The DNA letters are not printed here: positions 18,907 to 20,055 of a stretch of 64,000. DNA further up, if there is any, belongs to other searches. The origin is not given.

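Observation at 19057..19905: Stand-alone MshEN + PilZ protein combining two c-di-GMP-binding modules with no ATPase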

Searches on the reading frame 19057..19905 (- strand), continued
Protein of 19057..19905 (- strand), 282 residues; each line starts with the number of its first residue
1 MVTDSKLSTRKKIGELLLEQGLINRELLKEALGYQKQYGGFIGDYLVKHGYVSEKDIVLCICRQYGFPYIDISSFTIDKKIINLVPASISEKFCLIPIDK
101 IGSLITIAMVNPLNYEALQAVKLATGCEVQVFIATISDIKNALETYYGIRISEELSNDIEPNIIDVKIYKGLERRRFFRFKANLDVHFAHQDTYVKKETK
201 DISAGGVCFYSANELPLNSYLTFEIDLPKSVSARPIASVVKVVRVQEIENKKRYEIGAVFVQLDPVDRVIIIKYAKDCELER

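Call 103: search_protein_families(library=ncbifam, proteins=[L071:5307-6980:-, P0164, P0016, P0165, P0013, L071:4551-5291:-, L071:4120-4503:-, L071:3500-4111:-, L071:1679-3475:-], max_evalue=0.01)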
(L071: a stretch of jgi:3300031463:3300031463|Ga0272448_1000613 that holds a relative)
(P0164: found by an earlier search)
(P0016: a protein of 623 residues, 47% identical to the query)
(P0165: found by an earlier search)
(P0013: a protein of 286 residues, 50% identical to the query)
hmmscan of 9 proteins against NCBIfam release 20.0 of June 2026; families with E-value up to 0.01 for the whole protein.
L071:5307-6980:- (557 aa): 22 families
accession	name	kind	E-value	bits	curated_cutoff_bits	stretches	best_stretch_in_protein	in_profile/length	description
TIGR02538.1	type_IV_pilB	equivalog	1.9e-189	630.9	675.65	1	7-556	2-563/564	type IV-A pilus assembly ATPase PilB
TIGR02533.1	type_II_gspE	equivalog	1.5e-188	627.4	630.25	1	78-555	3-486/486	type II secretion system ATPase GspE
NF053534.1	T4PilAsmATPsTfpB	equivalog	4.9e-148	494.1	850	1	44-555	61-582/584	type IV pilus assembly ATPase TfpB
NF007755.0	PRK10436.1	equivalog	1e-139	466.2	617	1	84-554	14-458/465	type II secretion system protein GspE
NF041000.1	ATPase_ComGA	equivalog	2.8e-84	282.3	300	1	185-450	2-266/267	competence type IV pilus ATPase ComGA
TIGR01420.1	pilT_fam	subfamily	7.5e-55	186.5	319.1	1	185-450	4-269/343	PilT/PilU family type 4a pilus ATPase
TIGR02525.1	plasmid_TraJ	equivalog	2.7e-25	89.1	368.3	1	303-429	140-272/372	plasmid transfer ATPase TraJ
TIGR02524.1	dot_icm_DotB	equivalog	7.6e-22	78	463.3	1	309-428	130-258/358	Dot/Icm type IV secretion system ATPase DotB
NF058587.1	archaellum_moto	equivalog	7e-19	67.9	550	1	315-428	277-395/527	archaellum flagellar ATPase motor FlaI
TIGR02788.1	VirB11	equivalog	5.1e-15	55.3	249.95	1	300-430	131-266/308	P-type DNA transfer ATPase VirB11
TIGR02782.1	TrbB_P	equivalog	1.1e-14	54.4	304.55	1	315-428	138-254/303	P-type conjugative transfer ATPase TrbB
TIGR03819.1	heli_sec_ATPase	hypoth_equivalog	1e-13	51.2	373.15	1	277-431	141-302/340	TadA family conjugal transfer-associated ATPase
NF053672.1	bindosome_BasE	exception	1.8e-12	46.8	1000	1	315-443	272-406/512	bindosome assembly system ATPase subunit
NF010469.0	PRK13894.1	subfamily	1.3e-11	44.4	508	1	314-427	150-265/320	conjugal transfer ATPase TrbB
NF010407.0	PRK13833.1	subfamily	8.3e-11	41.9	499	1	313-432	146-265/323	conjugal transfer protein TrbB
NF053729.1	c-di-GMP_motif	domain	0.0016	18.2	38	1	9-54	4-49/53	cyclic di-GMP-binding domain-containing protein, MshE-related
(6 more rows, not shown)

P0164 (632 aa): 9 families
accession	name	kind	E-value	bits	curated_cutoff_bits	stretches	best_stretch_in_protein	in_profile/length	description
TIGR02538.1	type_IV_pilB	equivalog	4.8e-17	61.8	675.65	1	363-506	1-144/564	type IV-A pilus assembly ATPase PilB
NF008411.1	PRK11234.1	equivalog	9.4e-14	50.7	1170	1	357-500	477-619/723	cyclic di-3',5'-guanylate-activated glycosyltransferase NfrB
NF012033.0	PRK15489.1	equivalog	4.8e-11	41.5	537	1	359-496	488-625/703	glycosyl transferase family protein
NF053729.1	c-di-GMP_motif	domain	4.5e-10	39.2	38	1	363-415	1-53/53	cyclic di-GMP-binding domain-containing protein, MshE-related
TIGR02168.1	SMC_prok_B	equivalog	5e-05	21.2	567.35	1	35-309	238-523/1181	chromosome segregation protein SMC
TIGR02533.1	type_II_gspE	equivalog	0.0019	16.9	630.25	1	434-499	2-67/486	type II secretion system ATPase GspE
TIGR02266.1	gmx_TIGR02266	paralog_domain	0.0023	18.1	68.7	1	534-621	3-89/96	TIGR02266 family protein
TIGR02169.1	SMC_prok_A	equivalog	0.0033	15.2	729.4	0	25-233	769-975/1165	chromosome segregation protein SMC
TIGR03029.1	EpsG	equivalog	0.0035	16.6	313.8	1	362-432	3-73/274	chain length determinant protein tyrosine kinase EpsG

P0016 (623 aa): 9 families
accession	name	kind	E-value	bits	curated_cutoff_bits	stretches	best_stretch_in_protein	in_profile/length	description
TIGR02538.1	type_IV_pilB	equivalog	1.5e-21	76.6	675.65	1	354-501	1-148/564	type IV-A pilus assembly ATPase PilB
NF008411.1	PRK11234.1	equivalog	8e-15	54.2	1170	1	339-491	468-619/723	cyclic di-3',5'-guanylate-activated glycosyltransferase NfrB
NF012033.0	PRK15489.1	equivalog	2.6e-14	52.3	537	1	350-509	487-647/703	glycosyl transferase family protein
NF053729.1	c-di-GMP_motif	domain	1.7e-11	43.7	38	1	354-406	1-53/53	cyclic di-GMP-binding domain-containing protein, MshE-related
TIGR02266.1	gmx_TIGR02266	paralog_domain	3.2e-05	24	68.7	1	524-610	2-87/96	TIGR02266 family protein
NF045780.1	TrlF_fam_ATP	equivalog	5.4e-05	22.1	350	1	28-343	446-754/944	TrlF family AAA-like ATPase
TIGR03029.1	EpsG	equivalog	0.00052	19.3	313.8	1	354-424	4-74/274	chain length determinant protein tyrosine kinase EpsG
TIGR02168.1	SMC_prok_B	equivalog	0.0018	16.1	567.35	1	35-345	678-977/1181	chromosome segregation protein SMC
TIGR02533.1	type_II_gspE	equivalog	0.0048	15.6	630.25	1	425-491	2-68/486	type II secretion system ATPase GspE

P0165 (285 aa): 6 families
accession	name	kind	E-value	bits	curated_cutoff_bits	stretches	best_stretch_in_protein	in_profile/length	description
TIGR02538.1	type_IV_pilB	equivalog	2.4e-17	62.8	675.65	1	7-148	1-142/564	type IV-A pilus assembly ATPase PilB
NF008411.1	PRK11234.1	equivalog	8.7e-17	60.7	1170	1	5-154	481-629/723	cyclic di-3',5'-guanylate-activated glycosyltransferase NfrB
NF012033.0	PRK15489.1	equivalog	2.7e-11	42.4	537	1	4-144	489-629/703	glycosyl transferase family protein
NF053729.1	c-di-GMP_motif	domain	2.2e-10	40.2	38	1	7-59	1-53/53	cyclic di-GMP-binding domain-containing protein, MshE-related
TIGR03029.1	EpsG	equivalog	8.7e-06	25.1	313.8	1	7-82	4-79/274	chain length determinant protein tyrosine kinase EpsG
TIGR02533.1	type_II_gspE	equivalog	0.00034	19.4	630.25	1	78-145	2-69/486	type II secretion system ATPase GspE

P0013 (286 aa): 8 families
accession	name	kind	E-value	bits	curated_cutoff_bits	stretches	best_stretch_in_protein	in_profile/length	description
TIGR02538.1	type_IV_pilB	equivalog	2e-21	76.2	675.65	1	12-168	1-158/564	type IV-A pilus assembly ATPase PilB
NF008411.1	PRK11234.1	equivalog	4e-19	68.5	1170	1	5-149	477-619/723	cyclic di-3',5'-guanylate-activated glycosyltransferase NfrB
NF012033.0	PRK15489.1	equivalog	2.2e-15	55.9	537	1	9-145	489-625/703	glycosyl transferase family protein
NF053729.1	c-di-GMP_motif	domain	3.8e-15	55.4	38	1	12-64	1-53/53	cyclic di-GMP-binding domain-containing protein, MshE-related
TIGR02266.1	gmx_TIGR02266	paralog_domain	2e-07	31.1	68.7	1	179-273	1-93/96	TIGR02266 family protein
TIGR03029.1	EpsG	equivalog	2.2e-06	27.1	313.8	1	11-83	3-75/274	chain length determinant protein tyrosine kinase EpsG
NF053534.1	T4PilAsmATPsTfpB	equivalog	0.0048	15.3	850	1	49-154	60-167/584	type IV pilus assembly ATPase TfpB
TIGR02533.1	type_II_gspE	equivalog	0.0078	14.9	630.25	0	84-158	3-79/486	type II secretion system ATPase GspE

L071:4551-5291:- (246 aa): 4 families
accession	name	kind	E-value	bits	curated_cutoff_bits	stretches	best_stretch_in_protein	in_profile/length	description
NF040982.1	ComGD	equivalog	1.4e-09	38.4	70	1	39-118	2-80/139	competence type IV pilus minor pilin ComGD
TIGR01708.2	typeII_sec_gspH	equivalog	1.5e-05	25.1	80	1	39-109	2-71/169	type II secretion system minor pseudopilin GspH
TIGR02596.1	TIGR02596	subfamily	0.00083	19.5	70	1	41-122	1-80/196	Verru_Chthon cassette protein D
NF007800.0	PRK10506.1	equivalog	0.0061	16.4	158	1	34-99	4-68/163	prepilin peptidase-dependent protein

L071:4120-4503:- (127 aa): 2 families
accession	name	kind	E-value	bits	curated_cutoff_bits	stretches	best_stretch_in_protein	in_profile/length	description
NF040904.1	PhrA_Strep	subfamily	0.0019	18.4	40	1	10-42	7-39/56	PhrA family quorum-sensing system peptide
NF041013.1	T4P_ComGE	equivalog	0.0078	16.3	49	0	3-56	2-55/83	competence type IV pilus minor pilin ComGE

L071:3500-4111:- (203 aa): 1 family
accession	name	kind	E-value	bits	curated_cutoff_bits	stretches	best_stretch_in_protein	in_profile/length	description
TIGR01710.1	typeII_sec_gspG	equivalog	0.0049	16.9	88.85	1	19-84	2-66/134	type II secretion system major pseudopilin GspG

L071:1679-3475:- (598 aa): 0 families

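Call 104: list_cluster_members(proteins=[P0017, P0068, P0069, P0084, P0129, P0094, P0083, P0072, P0024, P0026])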
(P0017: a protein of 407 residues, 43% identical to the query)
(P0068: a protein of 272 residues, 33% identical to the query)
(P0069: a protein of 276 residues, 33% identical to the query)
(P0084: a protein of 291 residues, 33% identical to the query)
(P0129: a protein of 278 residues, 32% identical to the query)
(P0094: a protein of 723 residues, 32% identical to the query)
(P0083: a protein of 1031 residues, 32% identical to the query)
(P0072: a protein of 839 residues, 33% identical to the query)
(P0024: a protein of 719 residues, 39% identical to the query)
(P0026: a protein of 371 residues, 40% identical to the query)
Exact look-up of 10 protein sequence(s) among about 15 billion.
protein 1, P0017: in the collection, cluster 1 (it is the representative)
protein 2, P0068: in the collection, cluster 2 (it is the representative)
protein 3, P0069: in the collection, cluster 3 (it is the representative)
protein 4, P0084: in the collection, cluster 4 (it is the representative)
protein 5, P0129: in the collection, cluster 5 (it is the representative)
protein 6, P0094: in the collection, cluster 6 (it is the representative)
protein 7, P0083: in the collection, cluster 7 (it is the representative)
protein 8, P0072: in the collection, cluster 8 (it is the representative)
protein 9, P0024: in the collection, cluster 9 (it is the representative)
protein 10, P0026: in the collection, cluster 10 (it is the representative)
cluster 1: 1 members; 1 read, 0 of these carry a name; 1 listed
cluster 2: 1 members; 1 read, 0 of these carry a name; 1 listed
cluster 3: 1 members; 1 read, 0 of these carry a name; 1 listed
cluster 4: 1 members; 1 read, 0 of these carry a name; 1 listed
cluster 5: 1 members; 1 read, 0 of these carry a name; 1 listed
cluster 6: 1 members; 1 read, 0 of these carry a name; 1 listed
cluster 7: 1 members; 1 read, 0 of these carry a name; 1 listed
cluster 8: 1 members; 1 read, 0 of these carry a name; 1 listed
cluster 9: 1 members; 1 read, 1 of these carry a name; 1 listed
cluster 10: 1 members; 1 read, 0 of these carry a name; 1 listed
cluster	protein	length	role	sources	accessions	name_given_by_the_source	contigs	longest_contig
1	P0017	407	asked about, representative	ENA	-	-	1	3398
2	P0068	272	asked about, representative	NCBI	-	-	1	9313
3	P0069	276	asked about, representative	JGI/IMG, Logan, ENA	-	-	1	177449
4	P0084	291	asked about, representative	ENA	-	-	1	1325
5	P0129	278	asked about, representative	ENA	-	-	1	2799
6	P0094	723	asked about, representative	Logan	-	-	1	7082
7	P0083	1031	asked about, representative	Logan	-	-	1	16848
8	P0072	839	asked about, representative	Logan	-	-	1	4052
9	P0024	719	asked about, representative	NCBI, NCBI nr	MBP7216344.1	MAG: PilZ domain-containing protein [Candidatus Omnitrophica bacterium] | PilZ domain-containing protein [Candidatus Omnitrophota bacterium]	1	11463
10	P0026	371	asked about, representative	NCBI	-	-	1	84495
